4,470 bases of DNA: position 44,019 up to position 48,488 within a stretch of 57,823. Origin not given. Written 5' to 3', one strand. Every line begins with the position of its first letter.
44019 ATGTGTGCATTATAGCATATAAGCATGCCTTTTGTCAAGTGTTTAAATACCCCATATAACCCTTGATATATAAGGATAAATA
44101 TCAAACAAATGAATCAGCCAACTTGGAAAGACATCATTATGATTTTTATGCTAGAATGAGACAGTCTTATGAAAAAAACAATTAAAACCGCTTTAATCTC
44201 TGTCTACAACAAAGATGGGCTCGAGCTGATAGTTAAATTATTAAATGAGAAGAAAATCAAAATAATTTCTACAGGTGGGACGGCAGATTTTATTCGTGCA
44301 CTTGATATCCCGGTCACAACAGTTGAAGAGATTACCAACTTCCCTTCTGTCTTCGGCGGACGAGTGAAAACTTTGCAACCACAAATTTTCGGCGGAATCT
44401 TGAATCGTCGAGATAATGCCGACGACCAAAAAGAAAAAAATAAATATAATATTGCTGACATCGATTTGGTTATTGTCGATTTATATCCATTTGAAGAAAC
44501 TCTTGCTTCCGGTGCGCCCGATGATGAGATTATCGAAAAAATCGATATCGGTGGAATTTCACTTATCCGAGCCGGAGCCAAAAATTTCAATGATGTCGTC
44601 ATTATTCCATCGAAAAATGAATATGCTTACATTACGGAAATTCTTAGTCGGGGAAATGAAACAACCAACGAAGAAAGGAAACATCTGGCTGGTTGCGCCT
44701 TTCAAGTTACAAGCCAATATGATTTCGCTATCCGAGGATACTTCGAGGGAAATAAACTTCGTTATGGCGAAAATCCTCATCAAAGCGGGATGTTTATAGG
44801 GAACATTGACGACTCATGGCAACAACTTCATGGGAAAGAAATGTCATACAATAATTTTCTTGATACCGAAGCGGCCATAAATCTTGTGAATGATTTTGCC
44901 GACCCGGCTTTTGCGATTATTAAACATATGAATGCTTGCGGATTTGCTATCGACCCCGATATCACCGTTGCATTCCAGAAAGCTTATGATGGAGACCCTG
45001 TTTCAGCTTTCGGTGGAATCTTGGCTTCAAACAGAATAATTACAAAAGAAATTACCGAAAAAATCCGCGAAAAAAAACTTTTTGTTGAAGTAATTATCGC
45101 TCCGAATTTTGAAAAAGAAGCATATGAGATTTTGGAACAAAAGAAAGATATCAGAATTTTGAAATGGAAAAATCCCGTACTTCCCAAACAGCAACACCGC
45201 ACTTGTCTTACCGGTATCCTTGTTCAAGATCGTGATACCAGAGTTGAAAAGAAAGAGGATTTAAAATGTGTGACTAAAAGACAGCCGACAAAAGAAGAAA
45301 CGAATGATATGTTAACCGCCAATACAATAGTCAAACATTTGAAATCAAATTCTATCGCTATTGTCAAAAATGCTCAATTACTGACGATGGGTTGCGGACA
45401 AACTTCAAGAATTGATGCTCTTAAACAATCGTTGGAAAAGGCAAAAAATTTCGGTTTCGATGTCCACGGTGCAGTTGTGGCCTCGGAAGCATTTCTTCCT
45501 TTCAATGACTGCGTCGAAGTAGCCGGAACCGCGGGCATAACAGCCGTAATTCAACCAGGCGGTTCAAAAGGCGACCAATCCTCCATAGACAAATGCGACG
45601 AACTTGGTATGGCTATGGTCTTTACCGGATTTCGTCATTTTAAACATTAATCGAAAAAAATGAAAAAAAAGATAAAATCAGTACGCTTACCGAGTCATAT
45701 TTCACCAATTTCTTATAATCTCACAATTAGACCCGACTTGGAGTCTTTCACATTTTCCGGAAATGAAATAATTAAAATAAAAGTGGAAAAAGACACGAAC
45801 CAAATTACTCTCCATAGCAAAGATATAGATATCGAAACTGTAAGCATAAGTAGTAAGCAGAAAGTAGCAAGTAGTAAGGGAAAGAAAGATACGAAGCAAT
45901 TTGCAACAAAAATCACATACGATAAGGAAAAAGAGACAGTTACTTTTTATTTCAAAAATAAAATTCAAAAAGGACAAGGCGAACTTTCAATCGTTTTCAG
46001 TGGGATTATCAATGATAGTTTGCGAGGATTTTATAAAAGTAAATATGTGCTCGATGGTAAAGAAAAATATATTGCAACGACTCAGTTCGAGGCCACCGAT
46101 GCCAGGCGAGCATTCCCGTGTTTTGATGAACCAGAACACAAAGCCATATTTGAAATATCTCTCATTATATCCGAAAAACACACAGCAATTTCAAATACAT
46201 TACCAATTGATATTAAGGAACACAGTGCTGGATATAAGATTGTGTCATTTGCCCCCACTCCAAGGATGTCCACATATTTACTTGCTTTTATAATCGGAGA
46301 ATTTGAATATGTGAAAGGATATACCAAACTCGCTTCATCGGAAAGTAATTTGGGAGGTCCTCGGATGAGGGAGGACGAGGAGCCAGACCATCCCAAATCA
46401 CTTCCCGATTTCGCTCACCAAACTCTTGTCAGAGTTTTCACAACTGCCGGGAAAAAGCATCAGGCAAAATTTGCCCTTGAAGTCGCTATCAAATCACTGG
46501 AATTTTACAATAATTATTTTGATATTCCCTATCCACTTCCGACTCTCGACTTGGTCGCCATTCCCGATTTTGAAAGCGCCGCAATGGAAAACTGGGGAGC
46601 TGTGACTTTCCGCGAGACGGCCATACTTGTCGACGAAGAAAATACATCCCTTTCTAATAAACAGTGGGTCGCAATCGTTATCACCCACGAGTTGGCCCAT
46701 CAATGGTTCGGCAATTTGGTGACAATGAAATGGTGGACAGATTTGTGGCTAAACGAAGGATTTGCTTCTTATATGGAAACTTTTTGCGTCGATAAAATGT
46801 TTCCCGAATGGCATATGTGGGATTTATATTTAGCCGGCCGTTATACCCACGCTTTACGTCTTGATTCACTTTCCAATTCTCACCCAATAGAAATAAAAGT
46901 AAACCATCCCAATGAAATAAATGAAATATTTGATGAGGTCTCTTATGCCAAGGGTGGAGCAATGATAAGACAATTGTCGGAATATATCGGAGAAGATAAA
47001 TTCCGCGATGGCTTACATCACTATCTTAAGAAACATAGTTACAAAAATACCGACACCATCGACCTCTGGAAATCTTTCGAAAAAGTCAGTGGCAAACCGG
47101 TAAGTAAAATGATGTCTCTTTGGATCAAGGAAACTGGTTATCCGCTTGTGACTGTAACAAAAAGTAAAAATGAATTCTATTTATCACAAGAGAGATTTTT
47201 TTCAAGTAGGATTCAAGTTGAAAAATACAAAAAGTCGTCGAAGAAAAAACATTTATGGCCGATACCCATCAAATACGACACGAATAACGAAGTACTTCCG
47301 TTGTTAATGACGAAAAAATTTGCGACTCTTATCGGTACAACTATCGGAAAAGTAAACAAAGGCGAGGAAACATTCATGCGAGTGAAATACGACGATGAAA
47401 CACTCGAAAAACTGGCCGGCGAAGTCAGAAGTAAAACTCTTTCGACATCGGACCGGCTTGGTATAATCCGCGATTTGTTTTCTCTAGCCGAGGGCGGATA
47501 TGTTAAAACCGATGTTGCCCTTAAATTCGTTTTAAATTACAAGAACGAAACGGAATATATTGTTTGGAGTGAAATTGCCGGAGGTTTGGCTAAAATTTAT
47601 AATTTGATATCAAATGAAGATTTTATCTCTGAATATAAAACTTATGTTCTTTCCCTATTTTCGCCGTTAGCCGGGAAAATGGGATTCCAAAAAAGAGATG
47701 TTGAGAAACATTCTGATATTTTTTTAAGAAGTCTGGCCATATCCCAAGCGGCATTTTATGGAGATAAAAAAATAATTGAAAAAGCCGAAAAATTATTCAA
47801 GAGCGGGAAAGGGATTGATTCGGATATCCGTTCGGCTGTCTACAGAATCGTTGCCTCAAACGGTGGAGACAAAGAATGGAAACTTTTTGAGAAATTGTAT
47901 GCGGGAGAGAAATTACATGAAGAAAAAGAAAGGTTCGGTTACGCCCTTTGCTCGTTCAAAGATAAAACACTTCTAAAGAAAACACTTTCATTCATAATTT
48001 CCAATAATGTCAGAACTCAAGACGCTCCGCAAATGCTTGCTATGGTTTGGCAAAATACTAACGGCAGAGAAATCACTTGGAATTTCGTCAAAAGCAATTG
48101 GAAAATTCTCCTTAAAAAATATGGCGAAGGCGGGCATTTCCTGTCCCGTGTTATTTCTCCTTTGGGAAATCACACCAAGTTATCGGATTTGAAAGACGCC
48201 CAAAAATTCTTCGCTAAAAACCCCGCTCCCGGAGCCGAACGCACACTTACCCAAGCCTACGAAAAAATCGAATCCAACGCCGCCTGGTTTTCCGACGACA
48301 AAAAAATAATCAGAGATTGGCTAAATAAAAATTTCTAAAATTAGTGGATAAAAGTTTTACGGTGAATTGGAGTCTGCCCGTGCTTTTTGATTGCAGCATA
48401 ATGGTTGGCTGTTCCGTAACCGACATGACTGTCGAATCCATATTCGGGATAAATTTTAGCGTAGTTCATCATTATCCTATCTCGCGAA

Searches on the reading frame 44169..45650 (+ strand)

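Call 9: search_protein_families(library=pfam, proteins=[window:44169-45650:+], max_evalue=0.001)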
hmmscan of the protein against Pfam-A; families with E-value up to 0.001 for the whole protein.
window:44169-45650:+ (493 aa): 2 families
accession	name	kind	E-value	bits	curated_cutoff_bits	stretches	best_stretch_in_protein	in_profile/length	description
PF01808.24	AICARFT_IMPCHas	-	2.3e-98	329.9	25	1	137-424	2-311/311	AICARFT/IMPCHase bienzyme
PF02142.27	MGS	-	7.6e-16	58.5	24.1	1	21-130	5-93/94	MGS-like domain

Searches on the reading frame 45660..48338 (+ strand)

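Call 9: search_protein_families(library=pfam, proteins=[window:45660-48338:+], max_evalue=0.001)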
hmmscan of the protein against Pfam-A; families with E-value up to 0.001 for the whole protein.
window:45660-48338:+ (892 aa): 4 families
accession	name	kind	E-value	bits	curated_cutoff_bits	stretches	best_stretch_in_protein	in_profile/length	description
PF01433.26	Peptidase_M1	-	5.6e-87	291.3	27.7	1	271-488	1-218/218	Peptidase family M1 domain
PF11838.14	ERAP1_C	-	1.8e-81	274.5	38.2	1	564-871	3-317/318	ERAP1-like C-terminal domain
PF17900.6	Peptidase_M1_N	-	2.8e-53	181.2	25.8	1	16-207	2-186/186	Peptidase M1 N-terminal domain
PF10989.13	DUF2808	-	0.00056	20.4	25.3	0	40-126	31-122/146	Protein of unknown function (DUF2808)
